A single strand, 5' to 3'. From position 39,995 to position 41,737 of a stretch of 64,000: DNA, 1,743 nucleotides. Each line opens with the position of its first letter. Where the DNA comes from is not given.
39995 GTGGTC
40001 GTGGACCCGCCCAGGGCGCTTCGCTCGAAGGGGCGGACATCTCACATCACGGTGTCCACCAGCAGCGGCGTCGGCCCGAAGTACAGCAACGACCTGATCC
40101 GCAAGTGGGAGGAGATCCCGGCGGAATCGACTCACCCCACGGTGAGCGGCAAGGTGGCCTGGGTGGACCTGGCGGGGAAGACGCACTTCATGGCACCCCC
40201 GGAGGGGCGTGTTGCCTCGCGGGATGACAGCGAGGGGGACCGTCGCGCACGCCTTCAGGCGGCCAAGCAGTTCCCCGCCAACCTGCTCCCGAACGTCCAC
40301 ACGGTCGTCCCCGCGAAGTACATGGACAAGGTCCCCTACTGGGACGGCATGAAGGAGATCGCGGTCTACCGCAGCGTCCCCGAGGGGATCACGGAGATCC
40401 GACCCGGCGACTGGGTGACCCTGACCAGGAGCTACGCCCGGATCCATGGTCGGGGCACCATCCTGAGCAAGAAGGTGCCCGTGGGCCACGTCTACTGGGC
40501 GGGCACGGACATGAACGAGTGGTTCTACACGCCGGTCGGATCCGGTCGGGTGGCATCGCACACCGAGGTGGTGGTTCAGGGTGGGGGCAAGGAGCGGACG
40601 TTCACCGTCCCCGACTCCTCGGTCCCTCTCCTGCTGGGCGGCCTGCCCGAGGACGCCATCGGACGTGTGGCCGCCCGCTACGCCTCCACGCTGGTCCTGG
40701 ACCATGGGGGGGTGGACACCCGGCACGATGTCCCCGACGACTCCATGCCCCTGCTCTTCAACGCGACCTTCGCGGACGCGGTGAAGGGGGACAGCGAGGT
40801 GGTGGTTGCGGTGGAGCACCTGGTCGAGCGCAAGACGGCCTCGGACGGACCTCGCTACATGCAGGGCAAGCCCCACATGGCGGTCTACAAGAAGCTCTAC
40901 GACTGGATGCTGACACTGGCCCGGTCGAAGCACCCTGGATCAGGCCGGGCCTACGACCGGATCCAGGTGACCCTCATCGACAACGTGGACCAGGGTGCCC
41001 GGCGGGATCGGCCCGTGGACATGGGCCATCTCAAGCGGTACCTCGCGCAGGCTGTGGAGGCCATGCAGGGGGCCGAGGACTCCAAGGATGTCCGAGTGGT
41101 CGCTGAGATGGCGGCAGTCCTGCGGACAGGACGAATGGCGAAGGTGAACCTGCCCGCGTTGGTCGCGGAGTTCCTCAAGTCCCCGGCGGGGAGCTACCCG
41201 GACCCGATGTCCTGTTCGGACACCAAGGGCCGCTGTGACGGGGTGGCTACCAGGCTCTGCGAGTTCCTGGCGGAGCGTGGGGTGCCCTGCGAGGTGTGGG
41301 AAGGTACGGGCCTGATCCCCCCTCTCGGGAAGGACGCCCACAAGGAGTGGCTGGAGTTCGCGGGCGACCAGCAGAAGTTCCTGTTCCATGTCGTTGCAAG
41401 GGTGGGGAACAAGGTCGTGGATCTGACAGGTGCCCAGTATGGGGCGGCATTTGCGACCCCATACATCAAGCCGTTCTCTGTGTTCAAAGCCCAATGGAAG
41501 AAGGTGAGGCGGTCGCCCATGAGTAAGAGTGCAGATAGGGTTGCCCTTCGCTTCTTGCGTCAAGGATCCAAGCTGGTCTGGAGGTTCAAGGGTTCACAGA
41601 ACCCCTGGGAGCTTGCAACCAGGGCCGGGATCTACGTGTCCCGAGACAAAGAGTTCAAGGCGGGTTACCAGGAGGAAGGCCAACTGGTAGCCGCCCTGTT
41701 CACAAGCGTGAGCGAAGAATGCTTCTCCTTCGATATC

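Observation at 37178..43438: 2086-aa polyvalent ORF directly after the portal gene with an unusual enzyme combination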

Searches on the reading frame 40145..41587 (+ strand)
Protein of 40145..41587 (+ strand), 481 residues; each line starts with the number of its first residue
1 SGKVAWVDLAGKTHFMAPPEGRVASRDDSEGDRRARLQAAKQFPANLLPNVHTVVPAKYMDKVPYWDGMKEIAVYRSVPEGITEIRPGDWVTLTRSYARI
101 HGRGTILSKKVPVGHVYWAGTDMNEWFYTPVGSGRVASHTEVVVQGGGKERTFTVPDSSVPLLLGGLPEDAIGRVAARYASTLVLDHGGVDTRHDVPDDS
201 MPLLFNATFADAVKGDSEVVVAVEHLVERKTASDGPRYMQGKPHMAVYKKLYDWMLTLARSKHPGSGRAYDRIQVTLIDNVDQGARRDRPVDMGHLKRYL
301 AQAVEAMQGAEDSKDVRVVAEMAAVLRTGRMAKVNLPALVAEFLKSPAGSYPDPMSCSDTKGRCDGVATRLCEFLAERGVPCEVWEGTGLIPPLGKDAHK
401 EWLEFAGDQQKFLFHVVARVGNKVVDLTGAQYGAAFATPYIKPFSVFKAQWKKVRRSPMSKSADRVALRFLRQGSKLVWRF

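Call 16: find_homologous_proteins(query=window:40145-41587:+, max_evalue=0.001)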
Query window:40145-41587:+ (481 aa): 5 proteins with E <= 0.001 among 8000 candidates.
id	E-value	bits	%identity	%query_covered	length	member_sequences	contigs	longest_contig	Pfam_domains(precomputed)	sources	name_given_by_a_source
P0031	1.9e-49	187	72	24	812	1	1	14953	-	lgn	-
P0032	2.2e-31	127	58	21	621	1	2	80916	-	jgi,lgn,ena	-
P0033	1.8e-30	124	55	22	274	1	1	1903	-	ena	-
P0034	5.3e-27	113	58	19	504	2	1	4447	-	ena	-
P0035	1.2e-8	52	41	17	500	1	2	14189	-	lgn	-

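Call 25: search_protein_representatives(protein=window:40145-41587:+)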
Query: 481 residues. Proteins with E-value up to 0.001 (for the whole library): 703; up to 1e-10: 99; up to 1e-30: 10. The best 150 are listed.
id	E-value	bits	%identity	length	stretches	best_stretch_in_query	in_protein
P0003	1.4e-218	742.9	90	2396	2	1-233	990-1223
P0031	6.1e-50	186.8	72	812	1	21-136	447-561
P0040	1.5e-44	169.0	69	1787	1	29-137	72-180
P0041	2.2e-35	138.8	59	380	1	28-139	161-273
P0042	3.7e-35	138.0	62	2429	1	29-133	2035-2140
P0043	2.5e-32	128.7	49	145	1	333-457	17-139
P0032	7.0e-32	127.2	59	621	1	31-133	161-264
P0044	7.5e-32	127.1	48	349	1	19-169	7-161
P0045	2.6e-31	125.3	52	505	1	6-132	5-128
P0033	5.6e-31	124.2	54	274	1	27-133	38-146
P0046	3.5e-29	118.3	59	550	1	22-131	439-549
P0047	4.0e-29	118.1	47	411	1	334-474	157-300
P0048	2.9e-28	115.3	52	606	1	30-136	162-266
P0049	9.4e-28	113.6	46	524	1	17-134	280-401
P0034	1.7e-27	112.8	55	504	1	31-135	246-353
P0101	1.1e-14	70.5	50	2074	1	36-130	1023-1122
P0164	9.1e-09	51.0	44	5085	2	71-131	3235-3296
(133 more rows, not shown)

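Call 64: predict_structure(alignment_id=A8)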
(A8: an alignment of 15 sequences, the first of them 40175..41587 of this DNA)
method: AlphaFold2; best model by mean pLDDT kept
length: 471 residues; sequences in the alignment: 15
mean_pLDDT: 67.5   pTM: 0.41
mean pLDDT of the five models: 67.5, 66.2, 66.1, 63.8, 59.7
residues with pLDDT >= 90: 151; 70-90: 71; 50-70: 87; < 50: 162
segments of 3 or more residues with pLDDT < 50: 1-17, 123-131, 134-136, 144-163, 168-238, 248-254, 256-260, 319-321, 450-471
pLDDT, mean of each block of 10 residues (from residue 1): 32 49 89 93 89 89 96 95 95 93 95 92 43 51 46 42 49 39 41 44 42 36 39 48 51 47 52 51 59 59 57 55 81 76 75 88 85 94 92 86 94 95 91 97 84 40 37 30
secondary structure, 60 per line:
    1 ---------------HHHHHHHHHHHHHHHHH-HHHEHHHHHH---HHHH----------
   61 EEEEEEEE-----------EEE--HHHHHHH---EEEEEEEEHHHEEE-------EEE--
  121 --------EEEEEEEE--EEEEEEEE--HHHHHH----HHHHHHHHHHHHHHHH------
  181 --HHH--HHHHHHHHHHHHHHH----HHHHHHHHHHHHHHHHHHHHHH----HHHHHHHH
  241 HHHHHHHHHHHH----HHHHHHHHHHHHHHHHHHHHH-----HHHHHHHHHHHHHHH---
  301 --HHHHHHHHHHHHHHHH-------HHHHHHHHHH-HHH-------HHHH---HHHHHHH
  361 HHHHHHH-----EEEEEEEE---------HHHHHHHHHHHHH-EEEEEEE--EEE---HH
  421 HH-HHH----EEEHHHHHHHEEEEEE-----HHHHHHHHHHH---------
elements in order: H16-32 H38-43 H47-50 E61-68 E80-82 H85-91 E95-102 E106-108 E116-118 E129-136 E139-146 H149-154 H159-174 H188-202 H207-228 H233-252 H257-277 H283-297 H303-318 H326-335 H347-350 H354-367 E373-380 H390-402 E404-410 E413-415 H419-422 E431-433 H434-440 E441-446 H452-462

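Call 69: fold_search(model_id=the predicted structure, library=pdb)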
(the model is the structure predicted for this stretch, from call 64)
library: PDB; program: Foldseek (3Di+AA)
matches with E <= 10: 158; with E <= 0.001: 0
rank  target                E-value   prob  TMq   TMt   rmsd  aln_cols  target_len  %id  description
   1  8fti_A                3.7e-01  0.04  0.09  0.06  25.4       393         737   14  Cryo-EM structure of the Cas13bt3-crRNA-target RNA ternary complex in activated state (released 2023-09-27)
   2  3s3s_A                4.2e-01  0.25  0.11  0.09  14.2       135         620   12  Transglutaminase 2 in complex with a novel inhibitor (released 2012-06-06)
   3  6a8p_A                6.5e-01  0.28  0.09  0.07   7.4        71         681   20  Transglutaminase 2 mutant G224V in complex with GTP (released 2018-09-26)
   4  9a3v_A                6.5e-01  0.28  0.09  0.06   6.1        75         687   20  Predicted model of tissue transglutaminase 2 (TG2) in complex with plasma fibronectin type III modules 14 and 15 (FNII (released 2024-02-02)
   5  6kzb_C                7.3e-01  0.25  0.09  0.07   6.8        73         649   18  Transglutaminase2 complexed with calcium (released 2020-12-09)
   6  6kzb_B                8.2e-01  0.23  0.09  0.06   6.8        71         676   17  Transglutaminase2 complexed with calcium (released 2020-12-09)
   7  6kzb_A                9.2e-01  0.21  0.09  0.07   7.4        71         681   20  Transglutaminase2 complexed with calcium (released 2020-12-09)
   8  3s3p_A                9.7e-01  0.30  0.08  0.06   7.8        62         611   18  Transglutaminase 2 in complex with a novel inhibitor (released 2012-06-06)
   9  8z3i                  1.0e+00  0.51  0.17  0.28   5.3       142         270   11  Crystal Structure of Protein Glutaminase FBPG(Flavobacterium sp.316) (released 2025-04-23)
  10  3ly6_A                1.1e+00  0.20  0.09  0.06   7.3        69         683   19  Crystal structure of human transglutaminase 2 complex with adenosine 5' Triphosphate (released 2010-08-18)
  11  5ib7_J8               1.2e+00  0.11  0.08  0.27   9.6       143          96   15  Structure of T. thermophilus 70S ribosome complex with mRNA, tRNAfMet, near-cognate tRNALys with U-G mismatch in the  (released 2016-05-25)
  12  6a8p_C                1.3e+00  0.18  0.09  0.07   7.5        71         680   20  Transglutaminase 2 mutant G224V in complex with GTP (released 2018-09-26)
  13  7w9t_A                1.3e+00  0.01  0.08  0.03  27.1       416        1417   12  Cryo-EM structure of human Nav1.7(E406K) in complex with auxiliary beta subunits, huwentoxin-IV and saxitoxin (S6IV al (released 2022-05-25)
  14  9s7f_D                1.4e+00  0.03  0.10  0.11  25.6       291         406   16  Crystal structure of DoxA in complex with substrate DOD (released 2025-12-24)
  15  4g2b_B                1.4e+00  0.44  0.17  0.42   5.3       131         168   13  Structure of the Catalytic Domain of the Salmonella Virulence Factor SseI (released 2012-11-28)
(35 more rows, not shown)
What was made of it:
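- On Transglutaminase-like / papain-like thiol enzymes: Foldseek E >= 0.4, though the list is dominated by TG2/TG3, protein glutaminase, SseI and NAT (call 69).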

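Call 82: fold_search(model_id=the predicted structure, library=viral)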
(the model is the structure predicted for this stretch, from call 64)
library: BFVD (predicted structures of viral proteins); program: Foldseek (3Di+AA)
matches with E <= 10: 340; with E <= 0.001: 9
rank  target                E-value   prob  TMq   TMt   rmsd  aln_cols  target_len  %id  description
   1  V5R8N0                3.8e-05  1.00  0.14  0.48  11.6       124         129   27  (no name in the UniProt tables at hand)
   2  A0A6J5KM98            9.9e-05  1.00  0.12  0.16  17.2       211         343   20  Uncharacterized protein [uncultured Caudovirales phage]
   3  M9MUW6                1.7e-04  1.00  0.15  0.17   5.1       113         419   30  (no name in the UniProt tables at hand)
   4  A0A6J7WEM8            2.2e-04  1.00  0.13  0.22   2.4        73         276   29  Uncharacterized protein [uncultured Caudovirales phage]
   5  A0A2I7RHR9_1          2.2e-04  0.99  0.19  0.08  19.3       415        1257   16  (no name in the UniProt tables at hand)
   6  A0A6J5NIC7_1          3.8e-04  1.00  0.16  0.09  18.7       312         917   17  DEDDh domain containing protein [uncultured Caudovirales phage]
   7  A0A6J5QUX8            4.0e-04  1.00  0.13  0.08   8.5        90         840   28  Uncharacterized protein [uncultured Caudovirales phage]
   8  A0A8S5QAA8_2          8.9e-04  1.00  0.13  0.05  15.4       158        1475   21  Type I restriction enzyme [Podoviridae sp. ctsfx1]
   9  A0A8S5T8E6            9.9e-04  1.00  0.13  0.39  11.7       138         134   17  Uncharacterized protein [Siphoviridae sp. ctmIh35]
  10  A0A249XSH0            1.2e-03  1.00  0.15  0.39  10.3       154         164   19  Uncharacterized protein [Mycobacterium phage Phabba]
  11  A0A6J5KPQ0            1.4e-03  1.00  0.12  0.10   1.5        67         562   40  Large polyvalent protein associated domain-containing protein [uncultured Caudovirales phage]
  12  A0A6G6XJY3            3.1e-03  1.00  0.14  0.17  11.8       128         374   21  Acetyltransferase [Gordonia phage Skog]
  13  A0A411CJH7            3.6e-03  1.00  0.15  0.33  11.4       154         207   19  (no name in the UniProt tables at hand)
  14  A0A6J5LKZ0            6.4e-03  1.00  0.20  0.71   5.3       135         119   16  Uncharacterized protein [uncultured Caudovirales phage]
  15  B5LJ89                1.7e-02  1.00  0.12  0.12  14.7        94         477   23  Uncharacterized protein [Mycobacterium phage Myrna]
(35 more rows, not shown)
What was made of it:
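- Closest known: Polyvalent proteins of phages and conjugative elements. Same: BFVD fold matches include a 'Large polyvalent protein associated domain' protein (call 82).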

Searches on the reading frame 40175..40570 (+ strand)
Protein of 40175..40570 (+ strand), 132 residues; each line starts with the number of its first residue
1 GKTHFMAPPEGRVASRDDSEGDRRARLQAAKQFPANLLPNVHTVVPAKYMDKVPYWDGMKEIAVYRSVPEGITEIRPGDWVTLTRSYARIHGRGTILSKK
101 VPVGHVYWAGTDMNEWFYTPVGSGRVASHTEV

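Call 29: search_protein_families(library=pfam, alignment_id=A2, max_evalue=1)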
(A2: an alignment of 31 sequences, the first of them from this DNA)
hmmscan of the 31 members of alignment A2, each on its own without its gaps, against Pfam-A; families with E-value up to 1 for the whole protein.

A. member 1, seq(122 aa): 0 families

B. families by the number of members that match (of 31 scanned): 9 families
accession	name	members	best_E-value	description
PF19934.4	DUF6397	1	0.014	Family of unknown function (DUF6397)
PF16976.10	RcpC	1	0.025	Flp pilus assembly protein RcpC/CpaB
PF24410.1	wHTH-HSP90_Na-assoc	1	0.026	wHTH-Hsp90_Na associated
PF01356.24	A_amylase_inhib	1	0.077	Alpha amylase inhibitor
PF20287.3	SH3DP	1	0.089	SH3 fold domain associated with phage DNA polymerases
PF14829.11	GPAT_N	1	0.11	Glycerol-3-phosphate acyltransferase N-terminal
PF21428.2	Gp7_helical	1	0.2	Baseplate wedge protein gp7, helical domain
PF25459.1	AIM3_BBC1_C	1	0.2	AIM3/BBC1 Cysteine proteinase-fold domain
PF17566.7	DUF5472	1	0.3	Family of unknown function (DUF5472)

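Call 31: search_solved_structures(query=A2, max_evalue=10, show_alignments=1)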
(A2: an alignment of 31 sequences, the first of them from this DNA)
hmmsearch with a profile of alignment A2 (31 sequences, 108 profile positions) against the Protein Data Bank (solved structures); distinct sequences matched with E-value up to 10: 20.
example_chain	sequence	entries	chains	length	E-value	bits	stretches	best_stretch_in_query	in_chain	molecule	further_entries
2dl4_A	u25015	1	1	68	0.16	15.3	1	42-81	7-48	Protein Stac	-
4gkv_A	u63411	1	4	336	0.26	14.7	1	44-89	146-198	Alcohol dehydrogenase, propanol-preferring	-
6b25_A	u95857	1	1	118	0.3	14.5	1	43-81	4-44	SH3 and cysteine-rich domain-containing protein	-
7ur8_A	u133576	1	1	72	0.33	14.3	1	51-77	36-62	170_h_ob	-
1ot5_A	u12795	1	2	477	0.42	14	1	60-105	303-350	Kexin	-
1r64_A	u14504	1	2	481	0.43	13.9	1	60-105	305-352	Kexin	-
2id4_A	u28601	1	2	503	0.45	13.9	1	60-105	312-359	Kexin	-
4z6k_A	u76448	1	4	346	0.45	13.9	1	16-67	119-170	Alcohol dehydrogenase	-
9q7o_W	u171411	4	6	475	0.67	13.3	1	14-93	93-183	Adenylyl cyclase-associated protein 1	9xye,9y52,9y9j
9u4x_A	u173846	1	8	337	0.7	13.2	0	46-67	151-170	Alcohol dehydrogenase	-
6rsw_C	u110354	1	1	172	0.85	13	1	14-92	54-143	Adenylyl cyclase-associated protein 1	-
9rli_E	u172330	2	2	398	1.1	12.7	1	7-67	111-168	Lipoprotein-releasing system transmembrane protein LolE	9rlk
7mdx_B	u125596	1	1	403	1.1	12.6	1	7-67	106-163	Lipoprotein-releasing system transmembrane protein LolE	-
7arh_E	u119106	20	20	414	1.1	12.6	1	7-67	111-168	Lipoprotein-releasing system transmembrane protein LolE | Lipoprotein transporter subunit LolE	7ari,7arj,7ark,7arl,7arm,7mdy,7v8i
1h2b_A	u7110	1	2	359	1.4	12.3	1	27-68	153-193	ALCOHOL DEHYDROGENASE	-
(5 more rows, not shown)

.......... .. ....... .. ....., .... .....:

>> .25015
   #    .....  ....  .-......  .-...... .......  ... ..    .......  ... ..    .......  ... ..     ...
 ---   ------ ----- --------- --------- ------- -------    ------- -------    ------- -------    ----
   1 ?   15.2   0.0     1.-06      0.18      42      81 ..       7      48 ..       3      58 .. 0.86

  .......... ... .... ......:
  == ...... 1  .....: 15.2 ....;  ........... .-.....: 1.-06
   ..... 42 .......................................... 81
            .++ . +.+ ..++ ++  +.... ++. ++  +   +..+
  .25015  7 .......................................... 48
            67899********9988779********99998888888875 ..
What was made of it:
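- Tried and rejected: 'SH3-like' therefore rests on the strand pattern and on E ~0.1-0.3 SH3 hits (calls 29, 31, 64).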

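Call 80: search_protein_families(library=phrogs, proteins=[window:40175-40570:+], max_evalue=0.01)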
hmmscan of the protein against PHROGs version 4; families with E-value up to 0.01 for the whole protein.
window:40175-40570:+ (132 aa): 1 family
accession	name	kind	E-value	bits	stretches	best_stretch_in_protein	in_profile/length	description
phrog_2579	-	DNA, RNA and nucleotide metabolism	2.1e-14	54.3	1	61-120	396-462/472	ParB C-terminal domain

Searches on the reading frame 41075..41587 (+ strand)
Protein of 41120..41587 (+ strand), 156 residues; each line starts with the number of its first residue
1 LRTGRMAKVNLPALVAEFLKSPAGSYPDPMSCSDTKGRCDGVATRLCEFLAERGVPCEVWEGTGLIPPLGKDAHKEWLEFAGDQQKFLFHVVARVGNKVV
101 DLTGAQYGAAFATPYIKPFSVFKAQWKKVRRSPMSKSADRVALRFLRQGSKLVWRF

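Call 30: search_protein_families(library=pfam, alignment_id=A3, max_evalue=1)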
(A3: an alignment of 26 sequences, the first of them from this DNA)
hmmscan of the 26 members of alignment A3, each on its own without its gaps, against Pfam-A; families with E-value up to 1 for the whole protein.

A. member 1, seq(165 aa): 0 families

B. families by the number of members that match (of 26 scanned): 6 families
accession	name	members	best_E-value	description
PF24585.1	YunG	4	0.0057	YunG protein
PF24591.1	Phage_YunG-like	2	0.0067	Phage YunG-like protein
PF09298.16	FAA_hydrolase_N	2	0.022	Fumarylacetoacetase N-terminal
PF01841.26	Transglut_core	2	0.025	Transglutaminase-like superfamily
PF01101.23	HMG14_17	1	0.11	HMG14 and HMG17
PF23256.1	CHX17_2nd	1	0.24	Plant cation/H(+) antiporter domain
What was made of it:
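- On Transglutaminase-like / papain-like thiol enzymes: Pfam Transglut_core, YunG and phage YunG-like give 2, 4 and 2 member hits respectively among the 26 members, at E = 0.006-0.025 (call 30).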

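Call 32: search_solved_structures(query=A3, max_evalue=10, show_alignments=1)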
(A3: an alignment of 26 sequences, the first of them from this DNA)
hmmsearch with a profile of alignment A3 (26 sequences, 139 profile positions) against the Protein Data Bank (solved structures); distinct sequences matched with E-value up to 10: 6.
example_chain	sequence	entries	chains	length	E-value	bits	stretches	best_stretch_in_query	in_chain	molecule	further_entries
6p4f_A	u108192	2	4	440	0.14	15.1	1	6-54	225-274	DNA-dependent ATPase XPBII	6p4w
5tnu_A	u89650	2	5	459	0.15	15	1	6-54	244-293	DNA-dependent ATPase XPBII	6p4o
4kkv_A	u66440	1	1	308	0.67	12.9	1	10-73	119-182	Similar to uniprot|P38913 Saccharomyces cerevisiae YDL045c FAD synthetase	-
2btg_A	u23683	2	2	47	0.71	12.8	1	36-74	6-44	DIHYDROLIPOYLLYSINE-RESIDUE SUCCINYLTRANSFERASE COMPONENT OF 2-OXOGLUTARATE DEHYDROGENASE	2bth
3fwk_A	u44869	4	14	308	1.1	12.2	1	10-71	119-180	FMN Adenylyltransferase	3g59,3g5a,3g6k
1zq1_A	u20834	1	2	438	1.1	12.2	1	35-62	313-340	Glutamyl-tRNA(Gln) amidotransferase subunit D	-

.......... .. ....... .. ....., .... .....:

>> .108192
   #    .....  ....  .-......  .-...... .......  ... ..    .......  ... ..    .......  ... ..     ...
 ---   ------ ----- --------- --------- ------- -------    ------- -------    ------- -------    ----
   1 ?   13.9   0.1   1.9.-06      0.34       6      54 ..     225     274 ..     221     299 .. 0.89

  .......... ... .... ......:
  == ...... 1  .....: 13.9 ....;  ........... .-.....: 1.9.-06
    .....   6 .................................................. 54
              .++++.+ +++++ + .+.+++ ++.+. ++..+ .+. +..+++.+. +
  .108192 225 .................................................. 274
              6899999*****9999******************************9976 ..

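Call 80: search_protein_families(library=phrogs, proteins=[window:41120-41587:+], max_evalue=0.01)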
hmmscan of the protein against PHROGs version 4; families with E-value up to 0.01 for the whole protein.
window:41120-41587:+ (156 aa): 0 families
